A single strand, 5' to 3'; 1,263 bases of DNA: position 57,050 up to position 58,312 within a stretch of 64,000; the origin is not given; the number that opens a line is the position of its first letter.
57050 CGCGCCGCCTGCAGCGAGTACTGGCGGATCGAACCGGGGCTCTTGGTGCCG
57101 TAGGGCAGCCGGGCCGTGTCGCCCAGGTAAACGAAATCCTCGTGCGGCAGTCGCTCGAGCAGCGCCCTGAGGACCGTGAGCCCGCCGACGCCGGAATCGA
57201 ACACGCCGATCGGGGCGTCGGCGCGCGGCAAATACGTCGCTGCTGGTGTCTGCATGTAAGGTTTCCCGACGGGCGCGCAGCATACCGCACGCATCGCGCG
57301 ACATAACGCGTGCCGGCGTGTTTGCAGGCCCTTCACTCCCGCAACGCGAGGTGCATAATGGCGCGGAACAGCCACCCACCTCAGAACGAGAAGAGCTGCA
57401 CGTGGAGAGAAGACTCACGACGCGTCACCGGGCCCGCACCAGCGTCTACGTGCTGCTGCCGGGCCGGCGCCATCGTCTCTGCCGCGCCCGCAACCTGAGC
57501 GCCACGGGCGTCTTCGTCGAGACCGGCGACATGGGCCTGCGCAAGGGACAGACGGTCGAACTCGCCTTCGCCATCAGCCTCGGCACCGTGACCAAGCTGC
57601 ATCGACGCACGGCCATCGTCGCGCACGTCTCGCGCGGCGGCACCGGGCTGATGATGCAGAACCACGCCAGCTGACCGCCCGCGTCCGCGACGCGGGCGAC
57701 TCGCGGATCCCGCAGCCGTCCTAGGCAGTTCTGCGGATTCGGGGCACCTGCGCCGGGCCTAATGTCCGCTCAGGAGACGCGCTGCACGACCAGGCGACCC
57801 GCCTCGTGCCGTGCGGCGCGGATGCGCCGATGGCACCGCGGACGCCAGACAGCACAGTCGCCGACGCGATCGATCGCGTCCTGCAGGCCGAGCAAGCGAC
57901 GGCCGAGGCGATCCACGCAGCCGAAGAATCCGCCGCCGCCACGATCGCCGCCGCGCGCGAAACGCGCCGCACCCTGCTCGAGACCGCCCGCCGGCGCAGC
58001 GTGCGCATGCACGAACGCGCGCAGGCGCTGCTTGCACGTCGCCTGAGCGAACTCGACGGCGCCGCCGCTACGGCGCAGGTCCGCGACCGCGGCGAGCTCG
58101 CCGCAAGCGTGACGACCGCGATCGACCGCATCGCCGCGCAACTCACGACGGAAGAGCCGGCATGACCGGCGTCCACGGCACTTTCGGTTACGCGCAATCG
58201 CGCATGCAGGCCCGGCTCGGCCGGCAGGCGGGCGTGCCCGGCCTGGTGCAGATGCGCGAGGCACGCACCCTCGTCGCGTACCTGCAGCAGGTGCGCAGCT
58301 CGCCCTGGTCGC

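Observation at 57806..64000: V/A-type rotary ATPase operon with non-canonical gene order in a proteobacterial housekeeping context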

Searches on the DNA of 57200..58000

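Call 64: search_rna_families(source=window, start=57200, end=58000, threshold=evalue, max_evalue=1)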
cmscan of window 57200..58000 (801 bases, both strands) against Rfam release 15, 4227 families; matches with E-value up to 1: 0.
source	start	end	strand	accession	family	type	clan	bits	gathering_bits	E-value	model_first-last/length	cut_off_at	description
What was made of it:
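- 57720..57765 (+): Conserved non-coding block upstream of the first gene; a candidate operon promoter or operator. There is no Rfam match (call 64).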

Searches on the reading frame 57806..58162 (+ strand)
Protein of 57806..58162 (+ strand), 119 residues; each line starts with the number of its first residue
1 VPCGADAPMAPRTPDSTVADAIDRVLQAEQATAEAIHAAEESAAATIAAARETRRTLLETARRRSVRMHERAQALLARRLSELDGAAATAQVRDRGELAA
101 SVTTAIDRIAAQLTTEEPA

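Call 4: search_protein_families(library=pfam, proteins=[window:57806-58162:+], max_evalue=1)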
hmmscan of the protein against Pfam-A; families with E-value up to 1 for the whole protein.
window:57806-58162:+ (119 aa): 1 family
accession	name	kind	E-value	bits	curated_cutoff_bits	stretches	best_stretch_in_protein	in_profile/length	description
PF05103.18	DivIVA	-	0.07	13.5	28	1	25-75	69-119/131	DivIVA protein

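Call 5: search_protein_families(library=ncbifam, proteins=[window:57806-58162:+], max_evalue=1)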
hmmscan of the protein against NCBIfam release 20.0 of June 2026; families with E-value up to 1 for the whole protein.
window:57806-58162:+ (119 aa): 7 families
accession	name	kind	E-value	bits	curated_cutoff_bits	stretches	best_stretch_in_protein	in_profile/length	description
TIGR02926.1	AhaH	equivalog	0.0058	16.8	48.5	1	25-70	4-49/85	ATP synthase archaeal subunit H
TIGR01976.1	am_tr_V_VC1184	hypoth_equivalog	0.019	14.3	352.35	1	6-82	23-97/401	cysteine desulfurase-like protein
NF006256.0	PRK08404.1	equivalog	0.12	12.6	107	1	20-97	3-75/103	V-type ATP synthase subunit H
TIGR01933.1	hflK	equivalog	0.19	11.1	159.4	1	13-77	147-210/261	FtsH protease activity modulator HflK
NF002424.0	PRK01558.1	equivalog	0.27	10.7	241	1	23-74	15-66/203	V-type ATP synthase subunit E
TIGR01144.1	ATP_synt_b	equivalog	0.28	11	65.5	1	26-75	36-84/147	F0F1 ATP synthase subunit B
NF002170.0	PRK01005.1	equivalog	0.82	9.4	280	1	32-102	18-88/208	V-type ATP synthase subunit E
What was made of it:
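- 57830..58165 (+): Peripheral-stalk G/H-type subunit (111 aa; an alternative GTG start at 57806 would give 119 aa). TIGR02926 AhaH scores E 0.0058 (call 5).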

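Call 37: search_solved_structures(query=A2, max_evalue=10)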
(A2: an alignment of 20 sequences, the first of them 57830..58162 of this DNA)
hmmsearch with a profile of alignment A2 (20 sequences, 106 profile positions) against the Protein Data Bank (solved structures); distinct sequences matched with E-value up to 10: 28.
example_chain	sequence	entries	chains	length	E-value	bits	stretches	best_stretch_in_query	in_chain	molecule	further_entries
4uos_A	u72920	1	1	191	0.014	19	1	33-101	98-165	DESIGNED HELICAL BUNDLE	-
2kk7_A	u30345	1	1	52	0.051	17.2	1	26-59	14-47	V-type ATP synthase subunit E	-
1l2p_A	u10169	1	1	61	0.071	16.8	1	28-59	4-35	ATP Synthase B Chain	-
4dl0_K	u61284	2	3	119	0.15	15.7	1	27-78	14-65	V-type proton ATPase subunit G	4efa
1rqi_A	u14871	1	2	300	0.15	15.7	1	38-66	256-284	Geranyltranstransferase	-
1rqj_A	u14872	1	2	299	0.15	15.7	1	38-66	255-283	Geranyltranstransferase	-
3j9t_L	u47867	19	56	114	0.15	15.7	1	28-78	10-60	V-type proton ATPase subunit G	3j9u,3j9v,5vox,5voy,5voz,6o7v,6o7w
5bw9_J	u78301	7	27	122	0.15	15.7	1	27-81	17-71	V-type proton ATPase subunit G | Yeast V-ATPase subunit G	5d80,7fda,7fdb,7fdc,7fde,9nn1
2for_A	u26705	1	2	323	0.18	15.5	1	38-66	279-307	Geranyltranstransferase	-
2k6i_A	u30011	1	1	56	0.34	14.6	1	9-49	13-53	Uncharacterized protein MJ0223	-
4tql_A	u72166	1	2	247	0.44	14.2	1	36-102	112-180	Three helix bundle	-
9o19_X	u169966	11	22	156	0.55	13.9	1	18-101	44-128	ATP synthase subunit b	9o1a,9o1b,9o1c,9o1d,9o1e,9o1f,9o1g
3vjd_A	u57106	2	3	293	0.59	13.8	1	23-67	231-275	Dehydrosqualene synthase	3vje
8j0s_b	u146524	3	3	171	0.63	13.7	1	19-92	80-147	ATP synthase subunit b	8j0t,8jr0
4yxx_A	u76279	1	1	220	0.71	13.5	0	9-83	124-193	dTor_6x35L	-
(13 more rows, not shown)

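Call 68: search_protein_families(library=pfam, alignment_id=A2, max_evalue=10)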
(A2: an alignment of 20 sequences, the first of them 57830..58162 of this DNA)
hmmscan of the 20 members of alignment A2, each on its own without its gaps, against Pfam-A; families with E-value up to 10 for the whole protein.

A. member 1, window:57830-58162:+ (111 aa): 2 families
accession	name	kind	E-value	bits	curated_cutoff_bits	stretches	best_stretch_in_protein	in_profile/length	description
PF05103.18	DivIVA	-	0.058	13.8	28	1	17-67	69-119/131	DivIVA protein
PF03429.18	MSP1b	-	0.2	10.1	25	1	12-95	484-567/769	Major surface protein 1B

B. families by the number of members that match (of 20 scanned): 34 families (the first 25 are shown)
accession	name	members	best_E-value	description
PF05103.18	DivIVA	20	0.00034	DivIVA protein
PF16999.10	V-ATPase_G_2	11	2.4e-05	Vacuolar (H+)-ATPase G subunit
PF03179.20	V-ATPase_G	8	0.17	Vacuolar (H+)-ATPase G subunit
PF00430.23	ATP-synt_B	6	0.018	ATP synthase B/B' CF(0)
PF14014.11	DUF4230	3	0.1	Protein of unknown function (DUF4230)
PF17624.7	US30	2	0.13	Family of unknown function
PF04390.17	LptE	1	0.03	Lipopolysaccharide-assembly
PF00730.31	HhH-GPD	1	0.031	HhH-GPD superfamily base excision DNA repair protein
PF13191.12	AAA_16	1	0.067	AAA ATPase domain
PF05597.16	Phasin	1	0.076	Poly(hydroxyalcanoate) granule associated protein (phasin)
PF15187.11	Augurin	1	0.079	Oesophageal cancer-related gene 4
PF02016.21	Peptidase_S66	1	0.11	LD-carboxypeptidase N-terminal domain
PF13256.11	DUF4047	1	0.11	Domain of unknown function (DUF4047)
PF03328.21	HpcH_HpaI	1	0.12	HpcH/HpaI aldolase/citrate lyase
PF06188.17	HrpE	1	0.12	HrpE/YscL/FliH and V-type ATPase subunit E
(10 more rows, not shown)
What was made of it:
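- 57830..58165 (+): In the family alignment A2, 11 of 20 members hit PF16999 V-ATPase_G_2 (best 2.4e-5), 8 of 20 hit V-ATPase_G and 6 of 20 hit ATP-synt_B (call 68).
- On A/V-type (V/A) rotary ATPase/synthase: G/H: V-ATPase_G_2 hits in 11 of 20 relatives, best 2.4e-5 (call 68).
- ORF1 also matches generic coiled-coil families such as DivIVA in 20 of 20 members (call 68). V-ATPase_G_2 recurs in 11 of 20 ORF1 relatives (call 68).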
